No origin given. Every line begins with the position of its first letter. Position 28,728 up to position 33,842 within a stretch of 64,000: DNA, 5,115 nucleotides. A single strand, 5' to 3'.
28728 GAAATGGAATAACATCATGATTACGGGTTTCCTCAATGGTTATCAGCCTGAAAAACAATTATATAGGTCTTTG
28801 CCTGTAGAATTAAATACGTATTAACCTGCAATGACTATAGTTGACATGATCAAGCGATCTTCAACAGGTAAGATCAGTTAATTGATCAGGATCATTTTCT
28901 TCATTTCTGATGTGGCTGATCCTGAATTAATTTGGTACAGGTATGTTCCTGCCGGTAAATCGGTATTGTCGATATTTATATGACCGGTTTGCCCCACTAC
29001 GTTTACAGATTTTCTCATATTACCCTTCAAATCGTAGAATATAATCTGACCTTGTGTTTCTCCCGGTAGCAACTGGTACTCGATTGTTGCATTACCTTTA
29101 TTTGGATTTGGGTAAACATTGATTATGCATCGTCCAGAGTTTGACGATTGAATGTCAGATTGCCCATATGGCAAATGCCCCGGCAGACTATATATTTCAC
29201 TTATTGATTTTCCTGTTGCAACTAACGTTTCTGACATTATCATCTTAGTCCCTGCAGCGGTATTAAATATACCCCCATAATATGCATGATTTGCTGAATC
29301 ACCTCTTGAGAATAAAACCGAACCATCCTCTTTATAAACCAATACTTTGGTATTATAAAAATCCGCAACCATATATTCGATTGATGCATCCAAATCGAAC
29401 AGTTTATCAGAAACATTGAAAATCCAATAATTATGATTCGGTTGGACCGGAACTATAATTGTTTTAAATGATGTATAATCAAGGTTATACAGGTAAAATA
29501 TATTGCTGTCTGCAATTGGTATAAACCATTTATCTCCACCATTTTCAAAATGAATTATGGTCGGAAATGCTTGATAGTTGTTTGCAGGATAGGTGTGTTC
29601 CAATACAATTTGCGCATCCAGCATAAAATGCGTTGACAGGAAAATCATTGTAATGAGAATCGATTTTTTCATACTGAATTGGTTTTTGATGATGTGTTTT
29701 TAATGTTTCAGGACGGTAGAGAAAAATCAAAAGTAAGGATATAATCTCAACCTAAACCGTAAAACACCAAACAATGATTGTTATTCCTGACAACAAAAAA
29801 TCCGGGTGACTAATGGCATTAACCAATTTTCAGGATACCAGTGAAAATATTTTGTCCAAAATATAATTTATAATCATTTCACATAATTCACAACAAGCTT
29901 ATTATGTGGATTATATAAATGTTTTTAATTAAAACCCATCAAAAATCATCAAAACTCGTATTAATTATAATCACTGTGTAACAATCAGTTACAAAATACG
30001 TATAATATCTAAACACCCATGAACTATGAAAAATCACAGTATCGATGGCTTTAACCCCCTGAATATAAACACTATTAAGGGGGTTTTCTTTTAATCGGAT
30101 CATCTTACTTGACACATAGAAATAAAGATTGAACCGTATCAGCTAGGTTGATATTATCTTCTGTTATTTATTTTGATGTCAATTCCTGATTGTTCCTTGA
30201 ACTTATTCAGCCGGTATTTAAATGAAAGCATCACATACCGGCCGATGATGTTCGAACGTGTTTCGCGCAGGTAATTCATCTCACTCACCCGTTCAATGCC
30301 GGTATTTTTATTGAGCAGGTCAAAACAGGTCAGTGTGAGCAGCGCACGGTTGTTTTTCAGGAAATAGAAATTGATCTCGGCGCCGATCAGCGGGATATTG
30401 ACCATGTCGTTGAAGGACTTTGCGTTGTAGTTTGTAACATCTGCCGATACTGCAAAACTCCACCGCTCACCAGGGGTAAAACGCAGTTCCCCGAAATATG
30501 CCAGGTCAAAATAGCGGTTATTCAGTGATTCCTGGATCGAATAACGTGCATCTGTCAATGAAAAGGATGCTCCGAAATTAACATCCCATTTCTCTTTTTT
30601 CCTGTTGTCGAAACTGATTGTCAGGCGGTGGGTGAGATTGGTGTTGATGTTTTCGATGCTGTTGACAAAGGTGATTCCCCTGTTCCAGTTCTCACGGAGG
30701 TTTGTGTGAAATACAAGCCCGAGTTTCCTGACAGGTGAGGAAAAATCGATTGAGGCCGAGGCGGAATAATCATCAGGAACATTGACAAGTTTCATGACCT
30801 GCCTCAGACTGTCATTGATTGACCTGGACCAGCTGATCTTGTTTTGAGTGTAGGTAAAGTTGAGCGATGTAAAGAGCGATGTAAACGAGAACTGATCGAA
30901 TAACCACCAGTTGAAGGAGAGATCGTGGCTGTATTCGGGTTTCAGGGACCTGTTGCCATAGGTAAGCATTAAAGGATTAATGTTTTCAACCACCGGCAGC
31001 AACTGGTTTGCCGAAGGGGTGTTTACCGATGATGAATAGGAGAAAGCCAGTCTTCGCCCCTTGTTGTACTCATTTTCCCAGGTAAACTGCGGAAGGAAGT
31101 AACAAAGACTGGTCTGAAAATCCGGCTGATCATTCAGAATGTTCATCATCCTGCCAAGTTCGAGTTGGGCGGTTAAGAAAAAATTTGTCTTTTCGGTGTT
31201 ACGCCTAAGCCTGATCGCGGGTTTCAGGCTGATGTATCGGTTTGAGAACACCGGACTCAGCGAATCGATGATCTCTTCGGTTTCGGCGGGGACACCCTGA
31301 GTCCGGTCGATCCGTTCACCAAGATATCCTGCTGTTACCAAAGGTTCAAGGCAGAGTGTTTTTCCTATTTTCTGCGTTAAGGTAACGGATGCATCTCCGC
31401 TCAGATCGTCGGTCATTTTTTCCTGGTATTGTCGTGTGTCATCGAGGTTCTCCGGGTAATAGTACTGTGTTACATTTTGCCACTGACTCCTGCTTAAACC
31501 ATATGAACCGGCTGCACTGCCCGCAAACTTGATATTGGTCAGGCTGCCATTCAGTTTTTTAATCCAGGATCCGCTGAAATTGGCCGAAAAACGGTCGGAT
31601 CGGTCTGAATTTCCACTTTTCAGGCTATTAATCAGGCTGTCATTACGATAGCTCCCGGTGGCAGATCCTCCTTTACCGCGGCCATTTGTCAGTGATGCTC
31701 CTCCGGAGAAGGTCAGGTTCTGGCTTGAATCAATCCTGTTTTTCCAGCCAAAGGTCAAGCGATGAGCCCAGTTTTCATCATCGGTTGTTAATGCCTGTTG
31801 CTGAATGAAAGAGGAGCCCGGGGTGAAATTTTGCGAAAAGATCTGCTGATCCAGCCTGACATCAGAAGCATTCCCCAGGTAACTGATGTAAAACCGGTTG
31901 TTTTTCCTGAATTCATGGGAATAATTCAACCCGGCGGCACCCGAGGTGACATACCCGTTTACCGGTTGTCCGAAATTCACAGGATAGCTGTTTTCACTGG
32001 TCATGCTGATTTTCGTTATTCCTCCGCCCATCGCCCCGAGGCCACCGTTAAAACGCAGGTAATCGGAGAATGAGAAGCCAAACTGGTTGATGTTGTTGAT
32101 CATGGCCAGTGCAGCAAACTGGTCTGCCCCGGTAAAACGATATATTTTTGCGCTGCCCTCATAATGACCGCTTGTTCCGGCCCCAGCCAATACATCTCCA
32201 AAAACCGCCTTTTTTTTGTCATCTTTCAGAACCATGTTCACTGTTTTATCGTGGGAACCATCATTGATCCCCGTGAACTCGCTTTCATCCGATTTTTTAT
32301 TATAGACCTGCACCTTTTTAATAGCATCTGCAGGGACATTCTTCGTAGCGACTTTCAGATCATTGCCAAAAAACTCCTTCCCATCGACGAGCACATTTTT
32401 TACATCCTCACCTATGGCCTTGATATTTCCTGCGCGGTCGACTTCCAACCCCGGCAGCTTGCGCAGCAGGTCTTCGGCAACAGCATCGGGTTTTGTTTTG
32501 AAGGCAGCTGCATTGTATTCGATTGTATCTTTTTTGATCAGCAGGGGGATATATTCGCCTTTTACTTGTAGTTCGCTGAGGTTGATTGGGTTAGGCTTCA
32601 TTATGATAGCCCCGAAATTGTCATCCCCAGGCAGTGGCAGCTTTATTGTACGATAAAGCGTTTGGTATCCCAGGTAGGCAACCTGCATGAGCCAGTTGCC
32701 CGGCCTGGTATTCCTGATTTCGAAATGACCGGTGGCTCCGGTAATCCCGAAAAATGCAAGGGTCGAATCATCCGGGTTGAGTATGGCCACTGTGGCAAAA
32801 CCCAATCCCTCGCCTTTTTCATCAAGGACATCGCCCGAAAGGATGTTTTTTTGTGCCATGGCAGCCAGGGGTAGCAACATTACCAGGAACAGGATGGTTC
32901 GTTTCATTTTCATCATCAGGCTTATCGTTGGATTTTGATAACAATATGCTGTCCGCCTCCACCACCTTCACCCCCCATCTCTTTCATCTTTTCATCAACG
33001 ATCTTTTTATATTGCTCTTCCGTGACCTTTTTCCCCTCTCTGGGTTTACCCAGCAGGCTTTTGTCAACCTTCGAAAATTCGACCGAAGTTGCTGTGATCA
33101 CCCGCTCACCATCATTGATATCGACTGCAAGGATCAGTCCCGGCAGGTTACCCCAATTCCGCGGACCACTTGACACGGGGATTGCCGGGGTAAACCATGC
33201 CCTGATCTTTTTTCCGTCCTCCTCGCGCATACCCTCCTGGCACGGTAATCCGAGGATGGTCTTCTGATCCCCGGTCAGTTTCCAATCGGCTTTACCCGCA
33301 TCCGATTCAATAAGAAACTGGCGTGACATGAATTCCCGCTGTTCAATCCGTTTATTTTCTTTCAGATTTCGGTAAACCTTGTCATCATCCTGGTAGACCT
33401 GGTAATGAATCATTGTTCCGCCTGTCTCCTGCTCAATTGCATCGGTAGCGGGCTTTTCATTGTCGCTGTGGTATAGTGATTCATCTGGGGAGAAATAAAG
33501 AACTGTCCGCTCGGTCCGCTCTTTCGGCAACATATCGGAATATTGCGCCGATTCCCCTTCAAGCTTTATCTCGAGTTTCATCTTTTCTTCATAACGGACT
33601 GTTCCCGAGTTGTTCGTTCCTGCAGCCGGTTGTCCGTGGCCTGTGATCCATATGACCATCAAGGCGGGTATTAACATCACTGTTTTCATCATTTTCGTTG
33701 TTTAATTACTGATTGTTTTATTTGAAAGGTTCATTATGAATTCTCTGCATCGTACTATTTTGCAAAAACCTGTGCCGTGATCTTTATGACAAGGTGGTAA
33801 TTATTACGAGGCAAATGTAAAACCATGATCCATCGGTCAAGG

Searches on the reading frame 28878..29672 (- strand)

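Call 46: search_protein_families(library=pfam, proteins=[window:28878-29672:-], max_evalue=0.001)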
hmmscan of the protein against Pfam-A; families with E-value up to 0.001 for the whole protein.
window:28878-29672:- (264 aa): 1 family
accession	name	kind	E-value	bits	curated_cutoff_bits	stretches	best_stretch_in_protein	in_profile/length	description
PF18962.6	Por_Secre_tail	-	1.4e-10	41.7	27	1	186-261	1-74/75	Secretion system C-terminal sorting domain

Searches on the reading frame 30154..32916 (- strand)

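Call 46: search_protein_families(library=pfam, proteins=[window:30154-32916:-], max_evalue=0.001)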
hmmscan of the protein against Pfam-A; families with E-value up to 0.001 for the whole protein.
window:30154-32916:- (920 aa): 3 families
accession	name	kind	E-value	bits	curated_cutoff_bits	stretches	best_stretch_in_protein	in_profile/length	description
PF14905.12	OMP_b-brl_3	-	1.6e-19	70.7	27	1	596-901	148-408/408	Outer membrane protein beta-barrel family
PF13620.12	CarboxypepD_reg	-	5.3e-09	36.7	32.3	1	26-94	2-70/82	Carboxypeptidase regulatory-like domain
PF13715.12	CarbopepD_reg_2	-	2.6e-07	31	32.2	1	26-117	1-87/88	CarboxypepD_reg-like domain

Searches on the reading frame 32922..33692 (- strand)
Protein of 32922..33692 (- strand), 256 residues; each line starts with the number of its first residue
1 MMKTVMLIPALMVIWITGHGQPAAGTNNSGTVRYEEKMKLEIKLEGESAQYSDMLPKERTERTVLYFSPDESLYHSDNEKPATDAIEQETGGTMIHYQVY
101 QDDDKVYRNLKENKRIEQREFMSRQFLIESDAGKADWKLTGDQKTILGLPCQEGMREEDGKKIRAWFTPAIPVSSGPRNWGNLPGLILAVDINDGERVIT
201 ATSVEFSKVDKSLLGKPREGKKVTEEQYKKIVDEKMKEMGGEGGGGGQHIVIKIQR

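Call 46: search_protein_families(library=pfam, proteins=[window:32922-33692:-], max_evalue=0.001)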
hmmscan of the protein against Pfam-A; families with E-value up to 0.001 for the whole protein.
window:32922-33692:- (256 aa): 2 families
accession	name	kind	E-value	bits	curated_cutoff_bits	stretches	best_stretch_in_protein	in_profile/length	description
PF09697.16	Porph_ging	-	3e-10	41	25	1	136-188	44-80/81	Protein of unknown function (Porph_ging)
PF22252.2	PNGase_F-II_N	-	2.3e-08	34.3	27.6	1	113-212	53-154/173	N-glycanase peptide, N-terminal domain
